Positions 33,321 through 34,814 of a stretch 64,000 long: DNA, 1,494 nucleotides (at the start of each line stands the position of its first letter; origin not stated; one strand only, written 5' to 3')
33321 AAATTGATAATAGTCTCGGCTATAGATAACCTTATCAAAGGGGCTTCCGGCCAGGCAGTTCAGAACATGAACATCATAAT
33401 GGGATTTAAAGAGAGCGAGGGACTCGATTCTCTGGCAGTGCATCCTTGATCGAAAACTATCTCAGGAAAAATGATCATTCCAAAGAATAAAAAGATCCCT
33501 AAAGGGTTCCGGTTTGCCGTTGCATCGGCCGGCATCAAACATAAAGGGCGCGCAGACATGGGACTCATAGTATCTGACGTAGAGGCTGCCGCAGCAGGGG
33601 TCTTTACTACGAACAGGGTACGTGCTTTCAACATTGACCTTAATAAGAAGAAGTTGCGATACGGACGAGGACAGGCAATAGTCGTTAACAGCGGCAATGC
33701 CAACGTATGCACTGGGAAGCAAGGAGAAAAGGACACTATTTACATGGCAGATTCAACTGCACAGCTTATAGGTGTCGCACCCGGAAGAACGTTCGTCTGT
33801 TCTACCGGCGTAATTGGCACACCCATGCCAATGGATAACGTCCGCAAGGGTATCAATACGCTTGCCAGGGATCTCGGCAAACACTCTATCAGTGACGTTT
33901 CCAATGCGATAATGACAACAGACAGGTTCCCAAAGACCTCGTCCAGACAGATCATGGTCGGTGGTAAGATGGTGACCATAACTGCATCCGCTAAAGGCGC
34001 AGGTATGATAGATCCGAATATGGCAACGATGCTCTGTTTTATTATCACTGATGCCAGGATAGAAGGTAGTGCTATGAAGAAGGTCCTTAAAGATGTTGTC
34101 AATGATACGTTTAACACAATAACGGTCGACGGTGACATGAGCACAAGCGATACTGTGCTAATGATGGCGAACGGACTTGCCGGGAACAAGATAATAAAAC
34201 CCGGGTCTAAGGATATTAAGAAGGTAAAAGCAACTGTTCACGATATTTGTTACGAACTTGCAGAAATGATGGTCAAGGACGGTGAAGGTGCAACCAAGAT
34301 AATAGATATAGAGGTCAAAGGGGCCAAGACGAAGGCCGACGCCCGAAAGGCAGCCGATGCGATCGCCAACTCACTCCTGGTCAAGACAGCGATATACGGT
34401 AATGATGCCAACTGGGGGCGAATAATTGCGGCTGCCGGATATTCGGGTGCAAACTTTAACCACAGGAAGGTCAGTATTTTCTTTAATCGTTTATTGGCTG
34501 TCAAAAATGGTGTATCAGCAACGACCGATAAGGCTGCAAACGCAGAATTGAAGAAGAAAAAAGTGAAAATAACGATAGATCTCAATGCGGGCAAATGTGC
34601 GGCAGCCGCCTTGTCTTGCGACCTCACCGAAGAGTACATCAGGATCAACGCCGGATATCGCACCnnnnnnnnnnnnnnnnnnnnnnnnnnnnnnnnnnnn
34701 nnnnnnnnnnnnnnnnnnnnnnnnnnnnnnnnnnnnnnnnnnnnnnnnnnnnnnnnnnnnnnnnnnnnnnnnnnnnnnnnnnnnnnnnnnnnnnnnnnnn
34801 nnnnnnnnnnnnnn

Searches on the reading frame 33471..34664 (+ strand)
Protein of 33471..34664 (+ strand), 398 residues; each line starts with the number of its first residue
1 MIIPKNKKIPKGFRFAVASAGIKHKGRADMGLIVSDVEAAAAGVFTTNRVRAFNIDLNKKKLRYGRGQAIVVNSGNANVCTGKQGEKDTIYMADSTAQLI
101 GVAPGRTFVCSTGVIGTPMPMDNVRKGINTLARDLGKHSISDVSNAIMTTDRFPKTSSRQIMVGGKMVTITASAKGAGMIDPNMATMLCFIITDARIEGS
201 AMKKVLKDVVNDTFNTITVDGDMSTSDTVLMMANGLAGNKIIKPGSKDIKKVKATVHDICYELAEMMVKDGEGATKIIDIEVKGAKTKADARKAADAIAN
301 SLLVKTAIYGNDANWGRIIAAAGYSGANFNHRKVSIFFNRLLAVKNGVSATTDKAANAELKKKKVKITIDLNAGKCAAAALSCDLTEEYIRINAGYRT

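Call 10: find_related_loci(query=window:33471-34664:+, collection=genome_contigs, flank=3000)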
Query window:33471-34664:+ (398 aa) in genome_contigs; peptide patterns used: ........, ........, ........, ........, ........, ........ (x = any residue, [..] = any of these).
345 stretches matched a pattern, but none encodes a relative of the query by tblastn (E <= 1e-3).
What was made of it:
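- Tried and rejected: The search found nothing (call 10).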

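Call 11: find_encoding_contigs(protein=window:33471-34664:+, flank=3000, max_places=10)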
Protein window:33471-34664:+ (398 aa): no gene with exactly this product is on record in the collection.
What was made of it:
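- Tried and rejected: The exact ArgJ protein is not on record (call 11).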

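Call 12: find_homologous_proteins(query=window:33471-34664:+, max_evalue=1e-30)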
Query window:33471-34664:+ (398 aa): 7998 proteins with E <= 1e-30 among 8000 candidates; the best 120 are listed.
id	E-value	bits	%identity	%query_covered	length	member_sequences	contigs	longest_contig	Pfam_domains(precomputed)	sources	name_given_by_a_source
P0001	6.8e-251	849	99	100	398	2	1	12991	PF01960.24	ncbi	-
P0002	1.4e-174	598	70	99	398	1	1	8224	PF01960.24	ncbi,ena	-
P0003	1.4e-173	595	69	99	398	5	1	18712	PF01960.24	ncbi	-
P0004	2.3e-173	594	70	99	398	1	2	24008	PF01960.24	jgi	jgi:glutamate N-acetyltransferase/amino-acid N-acetyltransferase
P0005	3.3e-170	584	67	98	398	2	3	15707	PF01960.24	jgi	jgi:glutamate N-acetyltransferase/amino-acid N-acetyltransferase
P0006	9.3e-170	583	69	99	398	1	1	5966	PF01960.24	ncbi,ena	-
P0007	1.5e-152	526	62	98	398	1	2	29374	PF01960.24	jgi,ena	-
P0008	5.6e-151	521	62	100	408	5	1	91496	PF01960.24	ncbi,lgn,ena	-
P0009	2.0e-138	479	58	98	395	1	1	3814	PF01960.24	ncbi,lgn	ncbi:MAG: bifunctional glutamate N-acetyltransferase/amino-acid acetyltransferase ArgJ [bacterium]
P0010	9.1e-138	477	58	98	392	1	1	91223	PF01960.24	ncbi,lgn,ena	-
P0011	1.8e-137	476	58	98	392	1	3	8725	PF01960.24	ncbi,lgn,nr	ncbi:MAG: bifunctional glutamate N-acetyltransferase/amino-acid acetyltransferase ArgJ [Nitrospirace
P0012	2.0e-137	476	57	98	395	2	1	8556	PF01960.24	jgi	jgi:glutamate N-acetyltransferase/amino-acid N-acetyltransferase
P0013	1.2e-136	474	58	98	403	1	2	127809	PF01960.24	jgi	jgi:glutamate N-acetyltransferase/amino-acid N-acetyltransferase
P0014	3.4e-136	472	58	98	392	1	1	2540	PF01960.24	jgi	-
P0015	8.3e-136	471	57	98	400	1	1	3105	PF01960.24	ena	-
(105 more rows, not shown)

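Call 13: find_encoding_contigs(protein=P0001, flank=3000, max_places=4)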
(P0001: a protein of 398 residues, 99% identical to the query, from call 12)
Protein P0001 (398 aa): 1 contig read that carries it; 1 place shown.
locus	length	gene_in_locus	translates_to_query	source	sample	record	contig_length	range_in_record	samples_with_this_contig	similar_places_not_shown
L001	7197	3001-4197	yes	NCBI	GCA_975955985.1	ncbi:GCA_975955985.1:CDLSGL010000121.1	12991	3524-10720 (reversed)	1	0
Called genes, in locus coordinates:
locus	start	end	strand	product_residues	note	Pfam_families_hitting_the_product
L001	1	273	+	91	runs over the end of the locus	PF09723:Zn_ribbon_8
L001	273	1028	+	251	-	PF01261:AP_endonuc_2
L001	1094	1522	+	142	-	PF00572:Ribosomal_L13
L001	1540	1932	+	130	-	PF00380:Ribosomal_S9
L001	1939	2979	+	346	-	PF01118:Semialdhyde_dh, PF22698:Semialdhyde_dhC_1, PF02774:Semialdhyde_dhC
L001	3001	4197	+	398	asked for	PF01960:ArgJ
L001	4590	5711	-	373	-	PF04015:DUF362, PF00037:Fer4 (weak), PF12797:Fer4_2 (faint), PF12837:Fer4_6 (faint), PF12838:Fer4_7 (weak), PF13187:Fer4_9 (weak), PF13237:Fer4_10 (faint), PF00037:Fer4 (weak), +1 more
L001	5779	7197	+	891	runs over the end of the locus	PF07517:SecA_DEAD, PF01043:SecA_PP_bind, PF21090:P-loop_SecA, PF07516:SecA_SW, PF02810:SEC-C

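Call 14: find_encoding_contigs(protein=P0002, flank=3000, max_places=4)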
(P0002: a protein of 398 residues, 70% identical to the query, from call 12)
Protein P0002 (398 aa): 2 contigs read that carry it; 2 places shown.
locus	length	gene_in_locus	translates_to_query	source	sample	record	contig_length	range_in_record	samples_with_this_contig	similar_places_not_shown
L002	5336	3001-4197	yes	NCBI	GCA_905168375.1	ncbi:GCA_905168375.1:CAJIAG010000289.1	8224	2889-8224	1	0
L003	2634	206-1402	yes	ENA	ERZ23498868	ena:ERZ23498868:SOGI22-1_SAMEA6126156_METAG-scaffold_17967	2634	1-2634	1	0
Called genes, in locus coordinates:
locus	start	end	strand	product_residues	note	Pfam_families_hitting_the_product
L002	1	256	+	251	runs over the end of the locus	PF01261:AP_endonuc_2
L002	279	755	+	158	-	PF00572:Ribosomal_L13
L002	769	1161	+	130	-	PF00380:Ribosomal_S9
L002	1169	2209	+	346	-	PF01118:Semialdhyde_dh, PF22698:Semialdhyde_dhC_1, PF02774:Semialdhyde_dhC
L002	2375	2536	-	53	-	-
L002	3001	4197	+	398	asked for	PF01960:ArgJ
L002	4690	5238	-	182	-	PF12837:Fer4_6 (faint), PF13237:Fer4_10 (faint), PF25160:LdpA_Fe-S-bd (faint), PF12838:Fer4_7 (weak), PF13187:Fer4_9, PF13484:Fer4_16 (faint), PF04015:DUF362, PF00037:Fer4 (weak)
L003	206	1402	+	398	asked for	PF01960:ArgJ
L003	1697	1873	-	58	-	-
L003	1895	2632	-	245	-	?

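Call 15: find_encoding_contigs(protein=P0003, flank=3000, max_places=4)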
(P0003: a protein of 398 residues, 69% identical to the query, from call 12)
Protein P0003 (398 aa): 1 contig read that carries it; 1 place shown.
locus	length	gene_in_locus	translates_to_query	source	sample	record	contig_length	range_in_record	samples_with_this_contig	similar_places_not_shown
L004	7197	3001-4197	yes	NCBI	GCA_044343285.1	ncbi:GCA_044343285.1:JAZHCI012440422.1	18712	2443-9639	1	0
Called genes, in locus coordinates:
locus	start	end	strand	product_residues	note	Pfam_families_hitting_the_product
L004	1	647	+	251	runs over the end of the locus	PF01261:AP_endonuc_2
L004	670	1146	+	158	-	PF00572:Ribosomal_L13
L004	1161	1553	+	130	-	PF00380:Ribosomal_S9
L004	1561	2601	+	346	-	PF01118:Semialdhyde_dh, PF22698:Semialdhyde_dhC_1, PF02774:Semialdhyde_dhC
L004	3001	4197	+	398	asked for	PF01960:ArgJ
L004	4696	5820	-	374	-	PF04015:DUF362, PF00037:Fer4 (faint), PF12837:Fer4_6 (faint), PF12838:Fer4_7 (weak), PF13187:Fer4_9 (weak)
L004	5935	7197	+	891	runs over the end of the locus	PF07517:SecA_DEAD, PF01043:SecA_PP_bind, PF21090:P-loop_SecA, PF07516:SecA_SW, PF02810:SEC-C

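Call 16: find_encoding_contigs(protein=P0004, flank=3000, max_places=4)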
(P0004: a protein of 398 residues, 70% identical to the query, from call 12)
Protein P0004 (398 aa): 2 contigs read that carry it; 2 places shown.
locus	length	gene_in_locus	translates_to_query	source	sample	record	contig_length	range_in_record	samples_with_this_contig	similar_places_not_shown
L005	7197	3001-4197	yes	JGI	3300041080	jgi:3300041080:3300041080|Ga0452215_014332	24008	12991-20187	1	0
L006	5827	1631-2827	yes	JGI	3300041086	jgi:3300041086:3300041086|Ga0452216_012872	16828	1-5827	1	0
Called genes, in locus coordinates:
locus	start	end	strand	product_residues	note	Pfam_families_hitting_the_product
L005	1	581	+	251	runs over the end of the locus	PF01261:AP_endonuc_2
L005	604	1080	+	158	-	PF00572:Ribosomal_L13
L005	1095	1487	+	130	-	PF00380:Ribosomal_S9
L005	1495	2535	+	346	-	PF01118:Semialdhyde_dh, PF22698:Semialdhyde_dhC_1, PF02774:Semialdhyde_dhC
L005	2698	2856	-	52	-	-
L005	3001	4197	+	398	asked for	PF01960:ArgJ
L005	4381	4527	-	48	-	-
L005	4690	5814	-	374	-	PF04015:DUF362, PF12838:Fer4_7 (faint), PF13237:Fer4_10 (faint), PF12837:Fer4_6 (faint), PF13187:Fer4_9 (weak), PF00037:Fer4 (weak)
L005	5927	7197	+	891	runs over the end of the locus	PF07517:SecA_DEAD, PF01043:SecA_PP_bind, PF21090:P-loop_SecA, PF07516:SecA_SW, PF02810:SEC-C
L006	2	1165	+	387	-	?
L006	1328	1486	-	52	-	-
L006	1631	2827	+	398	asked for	PF01960:ArgJ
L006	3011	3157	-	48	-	-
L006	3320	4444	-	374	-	PF04015:DUF362, PF12838:Fer4_7 (faint), PF13237:Fer4_10 (faint), PF12837:Fer4_6 (faint), PF13187:Fer4_9 (weak), PF00037:Fer4 (weak)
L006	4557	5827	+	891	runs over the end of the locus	PF07517:SecA_DEAD, PF01043:SecA_PP_bind, PF21090:P-loop_SecA, PF07516:SecA_SW, PF02810:SEC-C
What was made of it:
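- The minus-strand 48-aa ORF that gene callers report in some relatives is absent in others (call 15 against call 16).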

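Call 19: find_encoding_contigs(protein=P0007, flank=3000, max_places=3)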
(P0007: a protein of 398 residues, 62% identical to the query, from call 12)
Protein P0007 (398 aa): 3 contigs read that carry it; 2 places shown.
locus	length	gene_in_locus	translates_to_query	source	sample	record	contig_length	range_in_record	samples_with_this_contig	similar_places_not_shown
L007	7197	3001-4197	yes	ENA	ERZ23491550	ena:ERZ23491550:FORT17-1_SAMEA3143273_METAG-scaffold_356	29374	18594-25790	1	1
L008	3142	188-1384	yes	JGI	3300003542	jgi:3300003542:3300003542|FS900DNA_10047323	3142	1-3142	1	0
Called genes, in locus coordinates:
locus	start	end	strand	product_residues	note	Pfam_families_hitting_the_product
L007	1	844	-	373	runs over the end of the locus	PF00923:TAL_FSA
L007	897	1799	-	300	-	PF01488:Shikimate_DH (faint), PF02826:2-Hacid_dh_C, PF03446:NAD_binding_2, PF03807:F420_oxidored (weak), PF00393:6PGD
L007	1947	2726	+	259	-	PF01790:LGT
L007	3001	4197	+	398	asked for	PF01960:ArgJ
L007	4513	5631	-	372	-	PF04015:DUF362, PF13237:Fer4_10 (faint), PF12838:Fer4_7, PF13187:Fer4_9 (weak), PF13484:Fer4_16 (faint), PF00037:Fer4, PF12837:Fer4_6 (weak)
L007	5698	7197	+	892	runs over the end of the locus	PF07517:SecA_DEAD, PF01043:SecA_PP_bind, PF21090:P-loop_SecA, PF07516:SecA_SW, PF02810:SEC-C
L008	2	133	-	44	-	?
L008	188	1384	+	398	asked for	PF01960:ArgJ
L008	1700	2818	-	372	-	PF04015:DUF362, PF13237:Fer4_10 (faint), PF12838:Fer4_7, PF13187:Fer4_9 (weak), PF13484:Fer4_16 (faint), PF00037:Fer4, PF12837:Fer4_6 (weak)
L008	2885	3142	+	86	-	?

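Call 20: find_encoding_contigs(protein=P0008, flank=3000, max_places=3)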
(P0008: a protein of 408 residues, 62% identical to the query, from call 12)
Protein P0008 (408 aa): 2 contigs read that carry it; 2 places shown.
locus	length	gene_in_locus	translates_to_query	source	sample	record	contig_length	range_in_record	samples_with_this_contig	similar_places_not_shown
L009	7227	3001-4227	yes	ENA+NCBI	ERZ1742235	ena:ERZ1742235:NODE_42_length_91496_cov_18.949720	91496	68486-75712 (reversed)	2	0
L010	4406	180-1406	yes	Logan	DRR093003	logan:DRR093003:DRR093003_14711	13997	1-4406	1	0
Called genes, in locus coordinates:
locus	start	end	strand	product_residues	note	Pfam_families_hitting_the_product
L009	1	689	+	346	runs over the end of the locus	PF01118:Semialdhyde_dh, PF22698:Semialdhyde_dhC_1, PF02774:Semialdhyde_dhC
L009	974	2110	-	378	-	PF00990:GGDEF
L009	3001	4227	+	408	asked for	PF01960:ArgJ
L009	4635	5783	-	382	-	PF04015:DUF362, PF14697:Fer4_21 (faint), PF00037:Fer4 (faint), PF12837:Fer4_6 (faint), PF13237:Fer4_10 (weak), PF12838:Fer4_7 (weak), PF13187:Fer4_9 (weak)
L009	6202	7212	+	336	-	PF04143:Sulf_transp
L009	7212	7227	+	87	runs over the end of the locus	PF01206:TusA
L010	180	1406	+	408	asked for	PF01960:ArgJ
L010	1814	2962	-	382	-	PF04015:DUF362, PF14697:Fer4_21 (faint), PF00037:Fer4 (faint), PF12837:Fer4_6 (faint), PF13237:Fer4_10 (weak), PF12838:Fer4_7 (weak), PF13187:Fer4_9 (weak)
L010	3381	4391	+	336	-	PF04143:Sulf_transp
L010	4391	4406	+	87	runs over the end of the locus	PF01206:TusA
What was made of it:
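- Tried and rejected: I switched to homologues (call 12) and their contigs (calls 13-16, 19, 20).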
